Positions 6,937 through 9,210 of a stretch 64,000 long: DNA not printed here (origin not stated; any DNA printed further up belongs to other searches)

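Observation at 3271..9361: GMC flavoprotein plus three-subunit acetone-carboxylase/hydantoinase-like ATPase: candidate uncharacterised alcohol-to-ketone-to-carboxylate (or lactam-opening) pathway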

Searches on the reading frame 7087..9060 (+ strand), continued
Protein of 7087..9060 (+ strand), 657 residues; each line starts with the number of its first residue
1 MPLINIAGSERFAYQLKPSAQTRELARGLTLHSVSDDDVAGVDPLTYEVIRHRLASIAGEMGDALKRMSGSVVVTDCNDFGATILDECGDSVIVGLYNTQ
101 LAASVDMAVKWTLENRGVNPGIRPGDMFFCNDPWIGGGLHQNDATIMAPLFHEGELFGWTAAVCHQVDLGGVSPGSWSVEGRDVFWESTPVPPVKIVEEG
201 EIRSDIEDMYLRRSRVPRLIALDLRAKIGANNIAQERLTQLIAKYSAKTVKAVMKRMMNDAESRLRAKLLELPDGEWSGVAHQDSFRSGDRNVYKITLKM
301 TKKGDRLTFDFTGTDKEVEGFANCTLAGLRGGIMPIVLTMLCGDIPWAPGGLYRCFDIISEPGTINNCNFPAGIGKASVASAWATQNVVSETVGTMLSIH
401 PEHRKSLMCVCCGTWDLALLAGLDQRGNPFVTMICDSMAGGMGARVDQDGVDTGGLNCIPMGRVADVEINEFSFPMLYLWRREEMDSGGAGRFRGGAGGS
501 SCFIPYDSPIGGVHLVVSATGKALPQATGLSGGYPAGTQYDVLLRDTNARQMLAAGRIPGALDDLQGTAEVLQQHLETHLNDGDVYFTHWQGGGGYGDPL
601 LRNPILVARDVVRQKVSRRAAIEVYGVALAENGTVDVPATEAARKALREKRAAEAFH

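Call 46: search_protein_families(library=ncbifam, proteins=[L085:6362-7840:+, L085:12272-13015:+, L085:13026-13718:+, L085:3684-4919:-, L085:14040-14783:-, L085:14854-16110:-, L085:16352-17020:-, L085:17054-17806:-, L085:17888-19567:-, L087:4642-5853:-], max_evalue=0.00001)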
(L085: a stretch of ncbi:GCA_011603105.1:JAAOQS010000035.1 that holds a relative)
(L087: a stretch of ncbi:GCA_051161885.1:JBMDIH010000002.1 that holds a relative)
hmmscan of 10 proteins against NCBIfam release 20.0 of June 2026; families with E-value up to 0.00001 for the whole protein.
L085:6362-7840:+ (492 aa): 40 families (the best 25 are shown)
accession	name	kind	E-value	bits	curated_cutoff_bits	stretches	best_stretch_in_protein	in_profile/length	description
TIGR01804.1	BADH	equivalog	6e-138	460.2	668.6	1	25-486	2-467/467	betaine-aldehyde dehydrogenase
NF009725.0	PRK13252.1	equivalog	5.6e-134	447.2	593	1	22-491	8-480/488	betaine-aldehyde dehydrogenase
TIGR02299.1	HpaE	equivalog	1.2e-130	436.4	638.35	1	22-490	2-476/488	5-carboxymethyl-2-hydroxymuconate semialdehyde dehydrogenase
NF045736.1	PaDhStyDRhodo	equivalog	2.1e-125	419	800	1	23-492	5-479/479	phenylacetaldehyde dehydrogenase StyD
NF010000.0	PRK13473.1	subfamily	7.8e-123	410.6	615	1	22-489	4-471/475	aminobutyraldehyde dehydrogenase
NF045735.1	PaDhStyDPseudo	equivalog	1.8e-117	393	850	1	22-490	4-481/483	phenylacetaldehyde dehydrogenase StyD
NF050026.1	AcaldDHExaC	equivalog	5.5e-113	378.2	900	1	19-488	14-491/503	acetaldehyde dehydrogenase ExaC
TIGR03216.1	OH_muco_semi_DH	equivalog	4.8e-112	375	693.25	1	23-490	3-479/481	2-hydroxymuconic semialdehyde dehydrogenase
NF007352.0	PRK09847.1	equivalog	1.6e-107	360.1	850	1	17-492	16-493/495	aldehyde dehydrogenase PuuC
NF052305.1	DioxValDhHalo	equivalog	6.6e-105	351.8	750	1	24-478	8-469/483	2,5-dioxovalerate dehydrogenase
TIGR03374.1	ABALDH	equivalog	1.2e-104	350.8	909.3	1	21-489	2-470/472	aminobutyraldehyde dehydrogenase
NF006916.0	PRK09407.1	equivalog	1.6e-101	340.5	521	1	32-489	30-491/526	succinic semialdehyde dehydrogenase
TIGR01780.1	SSADH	subfamily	2.7e-101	339.7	646.35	1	42-486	3-448/448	succinate-semialdehyde dehydrogenase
NF040648.1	lactal_redase_Meth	equivalog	4.2e-101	339.3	650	1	23-474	1-446/463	lactaldehyde dehydrogenase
NF042993.1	AlphKGSA_gudD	equivalog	1.7e-100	337.1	770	1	21-489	4-479/481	alpha-ketoglutaric semialdehyde dehydrogenase GucD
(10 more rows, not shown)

L085:12272-13015:+ (247 aa): 224 families (the best 25 are shown)
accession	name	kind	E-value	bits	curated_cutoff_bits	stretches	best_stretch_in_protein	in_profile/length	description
NF005853.0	PRK07774.1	equivalog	2.9e-55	187.4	303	1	6-247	4-249/250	SDR family oxidoreductase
NF005559.1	PRK07231.1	subfamily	2e-54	184.7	215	1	6-245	2-248/249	glucose 1-dehydrogenase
NF047923.1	pyridox_DH_SDR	equivalog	1.3e-53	182.1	325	1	7-245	2-241/243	pyridoxal 4-dehydrogenase, SDR-type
NF009466.0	PRK12826.1-2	subfamily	1.2e-52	178.8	222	1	8-244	3-244/248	3-oxoacyl-ACP reductase FabG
NF004198.0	PRK05653.1-3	equivalog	1.4e-51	175.3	296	1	6-244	5-246/248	3-oxoacyl-ACP reductase FabG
NF004791.0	PRK06138.1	equivalog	5.5e-50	170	312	1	6-245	3-250/252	SDR family oxidoreductase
NF009468.0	PRK12826.1-4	equivalog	6.1e-47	160.4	318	1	5-245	4-248/256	SDR family oxidoreductase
NF005067.0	PRK06484.1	equivalog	5.2e-46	157.3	713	1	7-244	8-251/524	short chain dehydrogenase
TIGR01830.1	3oxo_ACP_reduc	equivalog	1.2e-45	156.1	297.75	1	11-244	1-238/239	3-oxoacyl-[acyl-carrier-protein] reductase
NF005309.0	PRK06841.1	subfamily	1.1e-44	152.9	286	1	6-243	13-251/255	GolD/DthD family dehydrogenase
NF052558.1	MBtsdlDhBudC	equivalog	1.1e-44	152.9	270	1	7-244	2-241/250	meso-2,3-butanediol dehydrogenase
NF004197.0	PRK05653.1-1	equivalog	6.6e-43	147.1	332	1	6-245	5-247/249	3-oxoacyl-ACP reductase FabG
NF006366.0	PRK08589.1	equivalog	1.7e-41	142.3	386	1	6-245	4-253/272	SDR family oxidoreductase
TIGR03971.1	SDR_subfam_1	subfamily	2.3e-41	141.9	300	2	53-245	67-269/271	mycofactocin-coupled SDR family oxidoreductase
NF004202.0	PRK05653.2-2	equivalog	1.6e-40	139.3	333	1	4-245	3-248/259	3-oxoacyl-ACP reductase FabG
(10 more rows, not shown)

L085:13026-13718:+ (230 aa): 26 families (the best 25 are shown)
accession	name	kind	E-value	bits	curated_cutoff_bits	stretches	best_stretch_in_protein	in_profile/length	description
NF004855.0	PRK06208.1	subfamily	1.3e-29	103.3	255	1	12-213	50-251/274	class II aldolase/adducin family protein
NF005484.0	PRK07090.1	equivalog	1.3e-26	93.5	261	1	5-228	31-252/260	aldolase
NF053537.1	DhpthDcsPhtC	equivalog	1.1e-24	87.1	200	1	6-202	1-207/232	3,4-dihydroxyphthalate decarboxylase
NF005451.0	PRK07044.1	subfamily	6.9e-24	84.3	207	1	13-228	30-248/256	aldolase II superfamily protein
NF053831.1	RU1PAldHalo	equivalog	2.2e-22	79.6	300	1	28-200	26-194/208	ribulose-1-phosphate aldolase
NF005123.0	PRK06557.1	subfamily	5.4e-22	78.5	251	1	16-191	23-198/223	L-ribulose-5-phosphate 4-epimerase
NF005186.0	PRK06661.1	equivalog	1.3e-21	77.4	339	1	6-191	7-193/235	hypothetical protein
NF009625.0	PRK13145.1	equivalog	4.7e-20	72.1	369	1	3-182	6-196/235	L-ribulose-5-phosphate 4-epimerase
NF005068.0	PRK06486.1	equivalog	1.1e-17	64.2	269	1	5-192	27-216/262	aldolase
NF006047.0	PRK08193.1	subfamily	3.9e-17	62.6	257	1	22-191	22-202/231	L-ribulose-5-phosphate 4-epimerase AraD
NF005302.0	PRK06833.1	equivalog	3.5e-16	59.3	264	1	28-207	29-206/214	L-fuculose-phosphate aldolase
TIGR00760.1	araD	equivalog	5.8e-16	58.4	389.1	1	23-191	23-200/228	L-ribulose-5-phosphate 4-epimerase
NF009003.0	PRK12348.1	subfamily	8.3e-16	58.3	331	1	19-185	18-193/228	L-ribulose-5-phosphate 4-epimerase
NF006208.0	PRK08333.1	equivalog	7.2e-14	51.9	267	1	36-182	34-177/189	aldolase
NF009002.0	PRK12347.1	subfamily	1.3e-12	47.4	386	1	22-121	22-123/231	L-ribulose-5-phosphate 4-epimerase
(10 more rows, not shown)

L085:3684-4919:- (411 aa): 9 families
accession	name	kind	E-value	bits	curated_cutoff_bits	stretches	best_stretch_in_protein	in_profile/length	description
TIGR04515.1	P450_rel_GT_act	subfamily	8.2e-36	124.2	343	1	63-368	50-345/386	P450-derived glycosyltransferase activator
NF041177.1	Cyp119_Thmprot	equivalog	3.4e-34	118.2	680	1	66-379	20-337/368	cytochrome P450 Cyp119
TIGR04538.1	P450_cycloAA_1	subfamily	6.4e-33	114.2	500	1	59-378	25-362/395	cytochrome P450, cyclodipeptide synthase-associated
NF045816.1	PentlenlactSyn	equivalog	7.9e-33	113.7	700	1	62-387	34-372/396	pentalenolactone synthase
NF041802.1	P450_SolI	exception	5.4e-32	110.8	850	1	104-376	110-389/424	solanimycin biosynthesis cytochrome P450 SolI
TIGR04458.1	CYP450_TxtE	equivalog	1e-22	80.4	500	1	106-375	87-368/403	4-nitrotryptophan synthase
NF050147.1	aminopyruv_ApyO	equivalog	1.2e-18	67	525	1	58-388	30-399/444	RiPP biosynthesis cytochrome P450 ApyO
NF045812.1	PentlenOxigase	equivalog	4.6e-18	65.3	800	1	211-378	212-405/444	pentalenene oxygenase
NF051859.1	AlbFlvMonOxTrpSyn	equivalog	6e-16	58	700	1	194-377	210-422/457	bifunctional albaflavenone monooxygenase/terpene synthase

L085:14040-14783:- (247 aa): 228 families (the best 25 are shown)
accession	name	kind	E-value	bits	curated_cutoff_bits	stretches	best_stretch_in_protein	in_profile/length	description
NF053702.1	TrHdxCHCADhChcB1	equivalog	6e-87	291.1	400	1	4-240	2-244/250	trans-4-hydroxycyclohexanecarboxylate dehydrogenase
NF005559.1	PRK07231.1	subfamily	4.7e-63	213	215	1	3-237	1-248/249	glucose 1-dehydrogenase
NF052562.1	RADHDNL4305835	equivalog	1.5e-61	208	400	1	3-238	4-251/252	NADP-dependent (R)-specific alcohol dehydrogenase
NF005473.0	PRK07069.1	equivalog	1.5e-59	201.7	339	1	2-235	6-258/262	SDR family oxidoreductase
NF004198.0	PRK05653.1-3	equivalog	2.9e-59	200.5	296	1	2-235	3-245/248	3-oxoacyl-ACP reductase FabG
NF052558.1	MBtsdlDhBudC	equivalog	2.1e-56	191.3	270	1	5-238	2-243/250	meso-2,3-butanediol dehydrogenase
NF004818.0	PRK06172.1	equivalog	3e-56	190.6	336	1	2-238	3-252/253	SDR family oxidoreductase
NF004791.0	PRK06138.1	equivalog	3e-56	190.5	312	1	3-238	2-251/252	SDR family oxidoreductase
NF009466.0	PRK12826.1-2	subfamily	1.8e-55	188.1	222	1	7-237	4-245/248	3-oxoacyl-ACP reductase FabG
NF005067.0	PRK06484.1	equivalog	9.9e-53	179.4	713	1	5-238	8-253/524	short chain dehydrogenase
TIGR03971.1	SDR_subfam_1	subfamily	3e-52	177.6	300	1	4-237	1-269/271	mycofactocin-coupled SDR family oxidoreductase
TIGR01830.1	3oxo_ACP_reduc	equivalog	7e-52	176.5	297.75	1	9-235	1-237/239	3-oxoacyl-[acyl-carrier-protein] reductase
NF009468.0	PRK12826.1-4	equivalog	1.8e-51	175.3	318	1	1-237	2-248/256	SDR family oxidoreductase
NF005469.0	PRK07063.1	equivalog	4.5e-51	173.9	306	1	2-236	3-254/260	SDR family oxidoreductase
NF005681.0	PRK07478.1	subfamily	4.5e-51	173.7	267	1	1-235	1-248/254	SDR family oxidoreductase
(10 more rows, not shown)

L085:14854-16110:- (418 aa): 0 families

L085:16352-17020:- (222 aa): 2 families
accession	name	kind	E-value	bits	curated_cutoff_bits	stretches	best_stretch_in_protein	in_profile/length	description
NF000495.1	FosK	exception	3.6e-06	26.9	280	0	85-155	42-110/132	fosfomycin resistance glutathione transferase FosK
NF000494.1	FosF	exception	9.5e-06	25.6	280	0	85-155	42-110/132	fosfomycin resistance glutathione transferase FosF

L085:17054-17806:- (250 aa): 2 families
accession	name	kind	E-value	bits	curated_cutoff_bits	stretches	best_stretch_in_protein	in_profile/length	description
NF052327.1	arylmal_decarb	equivalog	4.2e-22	78.9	225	1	5-241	3-230/231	arylmalonate decarboxylase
TIGR02990.1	ectoine_eutA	equivalog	8.1e-21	74.6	318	1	2-242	7-238/239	ectoine utilization protein EutA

L085:17888-19567:- (559 aa): 95 families (the best 25 are shown)
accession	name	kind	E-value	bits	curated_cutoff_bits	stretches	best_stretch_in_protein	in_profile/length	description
TIGR02275.1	DHB_AMP_lig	equivalog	5.1e-128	427.6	723.55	1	9-544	4-526/526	(2,3-dihydroxybenzoyl)adenylate synthase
NF008192.1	PRK10946.1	equivalog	1.6e-115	386.4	783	1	10-550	6-532/534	(2,3-dihydroxybenzoyl)adenylate synthase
NF004758.0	PRK06087.1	equivalog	4e-74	250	736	1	13-555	9-543/548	medium-chain fatty-acid--CoA ligase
NF004837.0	PRK06187.1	subfamily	4.8e-74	249.5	476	1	32-550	12-525/531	long-chain-fatty-acid--CoA ligase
NF006181.0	PRK08314.1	subfamily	2.9e-62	210.7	705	1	32-552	28-559/563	long-chain-fatty-acid--CoA ligase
NF004114.0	PRK05605.1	equivalog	8.6e-61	205.9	766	1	164-550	191-572/575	long-chain-fatty-acid--CoA ligase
NF005714.0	PRK07529.1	subfamily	1.9e-60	204.9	632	1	187-555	211-584/640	acyl-CoA synthetase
NF005702.0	PRK07514.1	subfamily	2.9e-60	204.1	558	1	34-549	9-502/506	malonyl-CoA synthase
NF009233.0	PRK12583.1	subfamily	3.7e-60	203.9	832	1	29-553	19-556/558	fatty acid CoA ligase family protein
NF006182.0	PRK08316.1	subfamily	3.1e-59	200.9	663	1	31-549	14-519/523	fatty acyl-CoA synthetase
NF005801.1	PRK07656.1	equivalog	4.5e-58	197.1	657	1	28-544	1-500/500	FadD3 family acyl-CoA ligase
TIGR03208.1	cyc_hxne_CoA_lg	equivalog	8.4e-58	196.4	792.3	1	18-545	12-538/538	cyclohexanecarboxylate-CoA ligase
NF005676.0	PRK07470.1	equivalog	1.5e-55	188.8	774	1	32-550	24-532/544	acyl-CoA synthetase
NF004511.1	PRK05852.1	equivalog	3.4e-55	187.6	650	1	39-546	10-503/505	FadD7 family fatty acid--CoA ligase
NF005858.0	PRK07787.1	subfamily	3e-54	184.2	575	1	39-545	12-470/471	acyl-CoA synthetase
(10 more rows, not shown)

L087:4642-5853:- (403 aa): 45 families (the best 25 are shown)
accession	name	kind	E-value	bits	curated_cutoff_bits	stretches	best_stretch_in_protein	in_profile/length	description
NF006021.0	PRK08163.1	equivalog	1.1e-174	581.1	459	1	2-389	5-390/398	3-hydroxybenzoate 6-monooxygenase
NF005062.0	PRK06475.1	equivalog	5.2e-73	246.2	524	1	2-389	3-394/401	FAD-binding protein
NF005313.0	PRK06847.1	subfamily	1.7e-58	198.4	372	1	3-371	5-369/375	hypothetical protein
NF005720.0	PRK07538.1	subfamily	8.4e-54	183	400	1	2-353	2-366/418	hypothetical protein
NF033623.1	urate_HpxO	equivalog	3.5e-51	174.3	500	1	4-357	1-348/381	FAD-dependent urate hydroxylase HpxO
NF005243.0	PRK06753.1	equivalog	5e-48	163.8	365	1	4-372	2-355/374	hypothetical protein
NF005566.0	PRK07236.1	subfamily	8.4e-37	127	333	2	2-218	6-211/386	hypothetical protein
TIGR03219.1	salicylate_mono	equivalog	1.3e-35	122.9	446.35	1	6-357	4-374/414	salicylate 1-monooxygenase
NF005761.0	PRK07588.1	equivalog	6.5e-31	107.6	454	1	4-381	2-375/392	FAD-binding domain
NF004829.0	PRK06183.1-3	subfamily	8.3e-25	87.5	390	2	279-376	282-381/520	bifunctional 3-(3-hydroxy-phenyl)propionate/3-hydroxycinnamic acid hydroxylase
NF004523.0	PRK05868.1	equivalog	1.3e-20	73.5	536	2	4-187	3-183/372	FAD-binding protein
TIGR01988.1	Ubi-OHases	subfamily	2.1e-19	69.7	224.65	1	5-349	2-347/387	ubiquinone biosynthesis hydroxylase, UbiH/UbiF/VisC/COQ6 family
NF006002.0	PRK08132.1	subfamily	5.1e-19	68.1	416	1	2-170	25-193/552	FAD-dependent oxidoreductase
NF005691.0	PRK07494.1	equivalog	1e-18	67.1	459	1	4-168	10-172/404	UbiH/UbiF family hydroxylase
NF004832.0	PRK06184.1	subfamily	2.9e-18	65.9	476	1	5-344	9-344/506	hypothetical protein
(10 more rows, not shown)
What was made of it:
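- The Labrys monooxygenase next to the trio exceeds the NCBIfam cut-off for 3-hydroxybenzoate 6-monooxygenase (581 against 459; call 46).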

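Call 47: find_encoding_contigs(protein=P0222, flank=10000, max_places=1)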
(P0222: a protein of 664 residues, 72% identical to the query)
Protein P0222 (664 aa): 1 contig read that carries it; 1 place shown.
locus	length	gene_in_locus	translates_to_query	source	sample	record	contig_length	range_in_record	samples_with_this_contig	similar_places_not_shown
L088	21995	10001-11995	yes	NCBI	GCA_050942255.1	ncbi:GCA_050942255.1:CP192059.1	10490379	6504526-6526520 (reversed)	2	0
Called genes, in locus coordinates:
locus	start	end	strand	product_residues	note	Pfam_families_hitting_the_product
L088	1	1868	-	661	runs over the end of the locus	PF00916:Sulfate_transp, PF01740:STAS, PF13466:STAS_2 (weak)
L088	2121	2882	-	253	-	PF01925:TauE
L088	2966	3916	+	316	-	PF00126:HTH_1, PF03466:LysR_substrate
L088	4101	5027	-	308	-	PF08240:ADH_N, PF00107:ADH_zinc_N, PF13602:ADH_zinc_N_2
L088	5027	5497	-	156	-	PF01243:PNPOx_N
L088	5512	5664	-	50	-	-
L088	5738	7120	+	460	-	PF00392:GntR, PF00155:Aminotran_1_2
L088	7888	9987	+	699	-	PF05378:Hydant_A_N, PF01968:Hydantoinase_A, PF19278:Hydant_A_C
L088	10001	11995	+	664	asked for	PF02538:Hydantoinase_B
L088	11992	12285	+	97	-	-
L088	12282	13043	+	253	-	PF00106:adh_short, PF08659:KR, PF13561:adh_short_C2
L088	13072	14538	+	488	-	PF00171:Aldedh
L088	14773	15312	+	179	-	-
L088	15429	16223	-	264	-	PF09339:HTH_IclR, PF01614:IclR_C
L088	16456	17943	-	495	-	PF00171:Aldedh, PF05893:LuxC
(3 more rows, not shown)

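Call 48: find_encoding_contigs(protein=P0197, flank=10000, max_places=1)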
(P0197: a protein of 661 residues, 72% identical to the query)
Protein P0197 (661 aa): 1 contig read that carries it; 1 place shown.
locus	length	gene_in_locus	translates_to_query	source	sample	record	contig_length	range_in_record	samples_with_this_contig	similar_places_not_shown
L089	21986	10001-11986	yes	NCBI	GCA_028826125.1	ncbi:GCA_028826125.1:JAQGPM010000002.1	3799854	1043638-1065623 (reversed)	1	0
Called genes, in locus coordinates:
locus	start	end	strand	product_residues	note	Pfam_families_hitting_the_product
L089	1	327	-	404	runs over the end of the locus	-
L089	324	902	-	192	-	PF00440:TetR_N, PF13972:TetR (weak)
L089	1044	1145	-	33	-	-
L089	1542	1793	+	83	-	PF13561:adh_short_C2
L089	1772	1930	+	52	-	-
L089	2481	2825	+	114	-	PF01527:HTH_Tnp_1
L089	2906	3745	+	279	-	PF13276:HTH_21, PF00665:rve, PF13683:rve_3, PF13333:rve_2 (weak)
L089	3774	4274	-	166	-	PF00106:adh_short, PF01370:Epimerase (weak), PF08659:KR (weak), PF13460:NAD_binding_10 (weak), PF13561:adh_short_C2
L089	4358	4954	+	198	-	PF00440:TetR_N, PF17926:TetR_C_21, PF17938:TetR_C_29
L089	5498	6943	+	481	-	PF00171:Aldedh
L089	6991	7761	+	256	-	PF23441:SDR (weak), PF00106:adh_short, PF08659:KR, PF13561:adh_short_C2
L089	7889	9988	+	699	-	PF05378:Hydant_A_N, PF01968:Hydantoinase_A, PF19278:Hydant_A_C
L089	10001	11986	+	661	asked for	PF02538:Hydantoinase_B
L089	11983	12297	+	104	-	-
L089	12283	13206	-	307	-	PF12697:Abhydrolase_6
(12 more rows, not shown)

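Call 49: find_encoding_contigs(protein=P0164, flank=10000, max_places=1)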
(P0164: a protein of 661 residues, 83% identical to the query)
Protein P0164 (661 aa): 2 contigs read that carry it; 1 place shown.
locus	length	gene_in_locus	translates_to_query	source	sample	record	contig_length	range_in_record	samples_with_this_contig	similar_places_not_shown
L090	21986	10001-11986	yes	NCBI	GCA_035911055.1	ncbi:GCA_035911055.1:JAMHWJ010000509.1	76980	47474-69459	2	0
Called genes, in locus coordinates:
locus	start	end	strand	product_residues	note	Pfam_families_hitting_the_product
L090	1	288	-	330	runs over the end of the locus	PF03401:TctC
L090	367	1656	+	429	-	PF12728:HTH_17 (faint), PF00285:Citrate_synt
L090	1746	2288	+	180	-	PF04290:DctQ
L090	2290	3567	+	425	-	PF06808:DctM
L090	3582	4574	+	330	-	PF03480:DctP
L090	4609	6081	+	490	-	PF00171:Aldedh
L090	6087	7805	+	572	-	PF00732:GMC_oxred_N, PF00890:FAD_binding_2 (faint), PF01266:DAO (faint), PF05199:GMC_oxred_C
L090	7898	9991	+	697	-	PF05378:Hydant_A_N, PF01968:Hydantoinase_A, PF19278:Hydant_A_C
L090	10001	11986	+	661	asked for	PF02538:Hydantoinase_B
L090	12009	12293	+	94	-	-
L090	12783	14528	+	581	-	PF12729:4HB_MCP_1, PF00672:HAMP, PF00015:MCPsignal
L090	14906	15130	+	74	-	PF05378:Hydant_A_N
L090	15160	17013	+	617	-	PF05378:Hydant_A_N, PF01968:Hydantoinase_A, PF19278:Hydant_A_C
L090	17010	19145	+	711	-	PF02538:Hydantoinase_B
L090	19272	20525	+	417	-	PF05977:MFS_3, PF07690:MFS_1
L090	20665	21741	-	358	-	PF13406:SLT_2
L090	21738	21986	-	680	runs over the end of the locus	PF11992:TgpA_N, PF01841:Transglut_core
